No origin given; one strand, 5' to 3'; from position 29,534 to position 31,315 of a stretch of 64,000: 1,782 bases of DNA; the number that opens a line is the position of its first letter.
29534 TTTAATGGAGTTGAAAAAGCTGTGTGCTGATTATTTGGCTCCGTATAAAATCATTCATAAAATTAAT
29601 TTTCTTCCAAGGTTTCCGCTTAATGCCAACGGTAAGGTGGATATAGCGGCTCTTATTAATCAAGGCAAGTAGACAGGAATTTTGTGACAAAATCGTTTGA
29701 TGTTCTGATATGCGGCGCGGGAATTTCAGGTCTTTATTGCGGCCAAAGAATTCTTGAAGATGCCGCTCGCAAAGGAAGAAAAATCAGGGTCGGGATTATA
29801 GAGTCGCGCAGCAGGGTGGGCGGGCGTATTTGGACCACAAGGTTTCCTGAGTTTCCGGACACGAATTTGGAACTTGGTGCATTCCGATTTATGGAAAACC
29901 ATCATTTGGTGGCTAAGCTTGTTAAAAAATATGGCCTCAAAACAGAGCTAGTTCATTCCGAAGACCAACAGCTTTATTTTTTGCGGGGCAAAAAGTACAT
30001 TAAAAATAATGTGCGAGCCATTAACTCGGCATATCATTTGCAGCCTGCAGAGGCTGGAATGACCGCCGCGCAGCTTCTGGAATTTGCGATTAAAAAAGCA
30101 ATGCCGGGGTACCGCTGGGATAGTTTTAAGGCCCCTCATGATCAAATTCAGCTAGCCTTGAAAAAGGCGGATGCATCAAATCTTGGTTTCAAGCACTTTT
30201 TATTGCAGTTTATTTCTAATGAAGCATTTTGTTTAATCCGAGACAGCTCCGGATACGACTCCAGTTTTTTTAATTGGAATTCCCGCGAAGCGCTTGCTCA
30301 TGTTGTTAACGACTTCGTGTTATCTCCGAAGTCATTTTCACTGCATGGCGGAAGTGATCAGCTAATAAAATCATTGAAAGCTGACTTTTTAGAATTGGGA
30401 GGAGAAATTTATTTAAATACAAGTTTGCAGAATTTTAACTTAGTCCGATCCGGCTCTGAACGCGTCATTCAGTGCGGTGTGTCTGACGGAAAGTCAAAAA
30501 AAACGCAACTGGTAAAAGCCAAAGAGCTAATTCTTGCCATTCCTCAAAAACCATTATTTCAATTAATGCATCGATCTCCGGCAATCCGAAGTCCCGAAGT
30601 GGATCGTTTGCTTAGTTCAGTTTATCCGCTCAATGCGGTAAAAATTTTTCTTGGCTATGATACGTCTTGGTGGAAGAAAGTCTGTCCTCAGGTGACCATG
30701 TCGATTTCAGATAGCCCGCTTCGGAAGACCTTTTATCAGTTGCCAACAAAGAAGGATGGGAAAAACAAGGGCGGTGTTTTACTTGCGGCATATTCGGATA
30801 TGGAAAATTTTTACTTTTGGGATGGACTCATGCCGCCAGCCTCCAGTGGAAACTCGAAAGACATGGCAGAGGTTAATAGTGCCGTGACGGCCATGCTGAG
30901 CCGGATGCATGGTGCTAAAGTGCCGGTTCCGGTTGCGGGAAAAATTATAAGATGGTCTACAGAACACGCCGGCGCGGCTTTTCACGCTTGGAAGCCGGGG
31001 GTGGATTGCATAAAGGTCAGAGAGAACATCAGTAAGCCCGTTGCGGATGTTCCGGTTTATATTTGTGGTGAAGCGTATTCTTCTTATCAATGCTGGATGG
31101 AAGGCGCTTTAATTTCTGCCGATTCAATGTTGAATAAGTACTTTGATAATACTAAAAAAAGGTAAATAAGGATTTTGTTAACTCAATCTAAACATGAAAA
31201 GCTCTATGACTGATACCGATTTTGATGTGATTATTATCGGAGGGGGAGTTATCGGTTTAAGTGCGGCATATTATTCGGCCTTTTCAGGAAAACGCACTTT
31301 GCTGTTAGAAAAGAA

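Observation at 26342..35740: Carrier-protein-dependent tailoring module: ACP, GT2, DltA-like adenylase, amine oxidase, DAO-family oxidase, GT-C-like membrane protein, LpxL-like acyltransferase, Zn-ribbon methyltransferase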

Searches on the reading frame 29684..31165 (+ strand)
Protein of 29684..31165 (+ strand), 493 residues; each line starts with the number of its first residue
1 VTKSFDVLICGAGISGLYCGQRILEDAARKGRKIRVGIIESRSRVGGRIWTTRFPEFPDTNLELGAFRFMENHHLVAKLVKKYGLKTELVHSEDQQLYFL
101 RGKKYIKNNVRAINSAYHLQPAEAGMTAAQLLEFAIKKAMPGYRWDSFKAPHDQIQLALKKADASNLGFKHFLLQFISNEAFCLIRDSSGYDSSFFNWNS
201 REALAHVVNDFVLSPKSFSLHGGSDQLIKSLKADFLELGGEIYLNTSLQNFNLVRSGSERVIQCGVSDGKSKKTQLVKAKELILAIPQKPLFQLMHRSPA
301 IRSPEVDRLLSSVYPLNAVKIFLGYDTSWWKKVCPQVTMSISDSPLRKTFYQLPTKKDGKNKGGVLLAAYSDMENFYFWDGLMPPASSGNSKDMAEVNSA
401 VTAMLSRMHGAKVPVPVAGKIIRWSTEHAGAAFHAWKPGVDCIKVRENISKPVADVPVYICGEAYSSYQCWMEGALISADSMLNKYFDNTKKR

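Call 4: search_protein_families(library=pfam, proteins=[window:29684-31165:+], max_evalue=0.01)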
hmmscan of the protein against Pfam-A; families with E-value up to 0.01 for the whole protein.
window:29684-31165:+ (493 aa): 5 families
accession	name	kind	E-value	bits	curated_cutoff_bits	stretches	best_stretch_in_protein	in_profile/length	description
PF01593.30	Amino_oxidase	-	1.5e-34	120.5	19.8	1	14-479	1-435/443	Flavin containing amine oxidoreductase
PF13450.12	NAD_binding_8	-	1e-07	32.6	21.9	1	9-81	1-66/68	NAD(P)-binding Rossmann-like domain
PF13454.12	NAD_binding_9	-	0.00051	20.5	21.8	1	9-56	2-47/155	FAD-NAD(P)-binding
PF01946.23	Thi4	-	0.0027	17.4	26.2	1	5-51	18-59/235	Thi4 family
PF01266.30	DAO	-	0.0043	17.1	27.9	0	6-47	1-37/353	FAD dependent oxidoreductase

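Call 7: search_protein_families(library=ncbifam, proteins=[window:29684-31165:+], max_evalue=0.01)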
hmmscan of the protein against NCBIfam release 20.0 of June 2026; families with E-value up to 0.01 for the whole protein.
window:29684-31165:+ (493 aa): 13 families
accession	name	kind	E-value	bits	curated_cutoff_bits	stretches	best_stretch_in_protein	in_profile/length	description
NF053546.1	violacein_VioA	equivalog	1.9e-30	106.5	600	2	157-482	104-403/411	flavin-dependent violacein biosynthesis tryptophan-2 monooxygenase VioA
NF008845.0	PRK11883.1-5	equivalog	7.2e-10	37.7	560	1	6-104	6-101/468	protoporphyrinogen oxidase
TIGR00562.1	proto_IX_ox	equivalog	8.8e-08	31.2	97.85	1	6-102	4-94/470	protoporphyrinogen oxidase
NF008841.0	PRK11883.1-1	equivalog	3e-06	26.4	517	1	6-96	5-89/453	protoporphyrinogen oxidase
NF005560.0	PRK07233.1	equivalog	4.1e-06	25.9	252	1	7-112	3-99/435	hypothetical protein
TIGR03467.1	HpnE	equivalog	5e-06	26.1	283.05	1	7-163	1-152/430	hydroxysqualene dehydroxylase HpnE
TIGR02732.1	zeta_caro_desat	equivalog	0.00023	20.2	622.15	1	7-116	2-103/474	9,9'-di-cis-zeta-carotene desaturase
TIGR02733.1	desat_CrtD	equivalog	0.0005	18.9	549.7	0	218-363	225-365/492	C-3',4' desaturase CrtD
TIGR00292.1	TIGR00292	equivalog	0.0011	18.2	148.3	1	5-51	22-62/254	sulfide-dependent adenosine diphosphate thiazole synthase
NF053556.1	prodigi_MAP_PigB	equivalog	0.002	16.6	850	0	3-107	153-248/659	prodigiosin MAP biosynthesis oxidoreductase PigB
TIGR00031.1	UDP-GALP_mutase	equivalog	0.009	15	303.75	0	4-51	1-42/378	UDP-galactopyranose mutase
NF045818.1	Neo-PentlctneDsynPtlE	equivalog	0.0096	14.1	1100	0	2-56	46-96/587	neopentalenolactone/pentalenolactone D synthase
TIGR02731.1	phytoene_desat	equivalog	0.0099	14.6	569.4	0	225-297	213-283/453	15-cis-phytoene desaturase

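Call 14: search_solved_structures(query=window:29684-31162:+, max_evalue=0.001, show_alignments=1)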
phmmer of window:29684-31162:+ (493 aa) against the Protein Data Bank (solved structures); distinct sequences matched with E-value up to 0.001: 58.
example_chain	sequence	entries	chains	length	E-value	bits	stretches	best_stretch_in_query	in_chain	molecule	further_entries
8jhe_A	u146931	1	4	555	1.1e-51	178.9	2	4-395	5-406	Hyper thermostable ancestral L-amino acid oxidase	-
7eih_A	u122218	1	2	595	9.1e-43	149.6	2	163-488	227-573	FAD dependent enzyme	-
7eii_A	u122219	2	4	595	5.9e-42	146.9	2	163-488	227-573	FAD dependent L-Lys oxidase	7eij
8t8a_A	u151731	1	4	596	1.3e-37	132.5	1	2-488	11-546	Amine oxidoreductase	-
8jt7_A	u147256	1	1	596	1.3e-37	132.5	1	2-488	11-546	Amine oxidoreductase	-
9rum_A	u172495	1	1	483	5e-27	97.7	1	2-385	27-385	Tetrapodal ancestor of L-amino acid oxidase: Q225A mutant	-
9run_A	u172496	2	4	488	9.1e-27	96.8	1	2-385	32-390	Tetrapodal ancestor of L-amino acid oxidase: Q225H-W377I double mutant | Tetrapodal ancestor of L-amino acid oxidases: W377I mutant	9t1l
9rvj_A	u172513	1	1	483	9.1e-27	96.8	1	2-385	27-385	Tetrapodal ancestor of L-amino acid oxidase: Q225H - W377I double mutant with phenylalanin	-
9qs1_A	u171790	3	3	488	1.2e-26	96.4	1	2-385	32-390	Tetrapodal ancestor of L-amino acis oxidases | Tetrapodal ancestor of L-amino acid oxidases | Tetrapodal ancestor of L-amino acid oxidases co-crystallised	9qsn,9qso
9rvh_A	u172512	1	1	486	1.3e-25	93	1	2-384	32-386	Tetrapodal ancestor of L-amino acid oxidase: Q225A-Loop (P361-PREGA-L367) mutant with phen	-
9t73_B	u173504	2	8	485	2.2e-25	92.3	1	2-384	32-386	Tetrapodal ancestor of L-amino acid oxidases: I224A-Q225H-P361-PREGA-L367 bound to phenyla | Tetrapodal ancestor of L-amino acid oxidase: I224A-Q225H-P361-PREGA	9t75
7x7i_A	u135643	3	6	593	1.1e-15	60.3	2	412-490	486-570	FAD dependent enzyme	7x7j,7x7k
8zb2_A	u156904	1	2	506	1.3e-15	60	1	422-482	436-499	FAD-binding protein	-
7c4k_A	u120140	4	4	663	2.9e-15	58.9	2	430-487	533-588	Ancestral L-amino acid oxidase | L-amino acid oxidase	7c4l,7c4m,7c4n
8zf8_A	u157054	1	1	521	3.7e-15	58.5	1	422-482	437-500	FAD-binding protein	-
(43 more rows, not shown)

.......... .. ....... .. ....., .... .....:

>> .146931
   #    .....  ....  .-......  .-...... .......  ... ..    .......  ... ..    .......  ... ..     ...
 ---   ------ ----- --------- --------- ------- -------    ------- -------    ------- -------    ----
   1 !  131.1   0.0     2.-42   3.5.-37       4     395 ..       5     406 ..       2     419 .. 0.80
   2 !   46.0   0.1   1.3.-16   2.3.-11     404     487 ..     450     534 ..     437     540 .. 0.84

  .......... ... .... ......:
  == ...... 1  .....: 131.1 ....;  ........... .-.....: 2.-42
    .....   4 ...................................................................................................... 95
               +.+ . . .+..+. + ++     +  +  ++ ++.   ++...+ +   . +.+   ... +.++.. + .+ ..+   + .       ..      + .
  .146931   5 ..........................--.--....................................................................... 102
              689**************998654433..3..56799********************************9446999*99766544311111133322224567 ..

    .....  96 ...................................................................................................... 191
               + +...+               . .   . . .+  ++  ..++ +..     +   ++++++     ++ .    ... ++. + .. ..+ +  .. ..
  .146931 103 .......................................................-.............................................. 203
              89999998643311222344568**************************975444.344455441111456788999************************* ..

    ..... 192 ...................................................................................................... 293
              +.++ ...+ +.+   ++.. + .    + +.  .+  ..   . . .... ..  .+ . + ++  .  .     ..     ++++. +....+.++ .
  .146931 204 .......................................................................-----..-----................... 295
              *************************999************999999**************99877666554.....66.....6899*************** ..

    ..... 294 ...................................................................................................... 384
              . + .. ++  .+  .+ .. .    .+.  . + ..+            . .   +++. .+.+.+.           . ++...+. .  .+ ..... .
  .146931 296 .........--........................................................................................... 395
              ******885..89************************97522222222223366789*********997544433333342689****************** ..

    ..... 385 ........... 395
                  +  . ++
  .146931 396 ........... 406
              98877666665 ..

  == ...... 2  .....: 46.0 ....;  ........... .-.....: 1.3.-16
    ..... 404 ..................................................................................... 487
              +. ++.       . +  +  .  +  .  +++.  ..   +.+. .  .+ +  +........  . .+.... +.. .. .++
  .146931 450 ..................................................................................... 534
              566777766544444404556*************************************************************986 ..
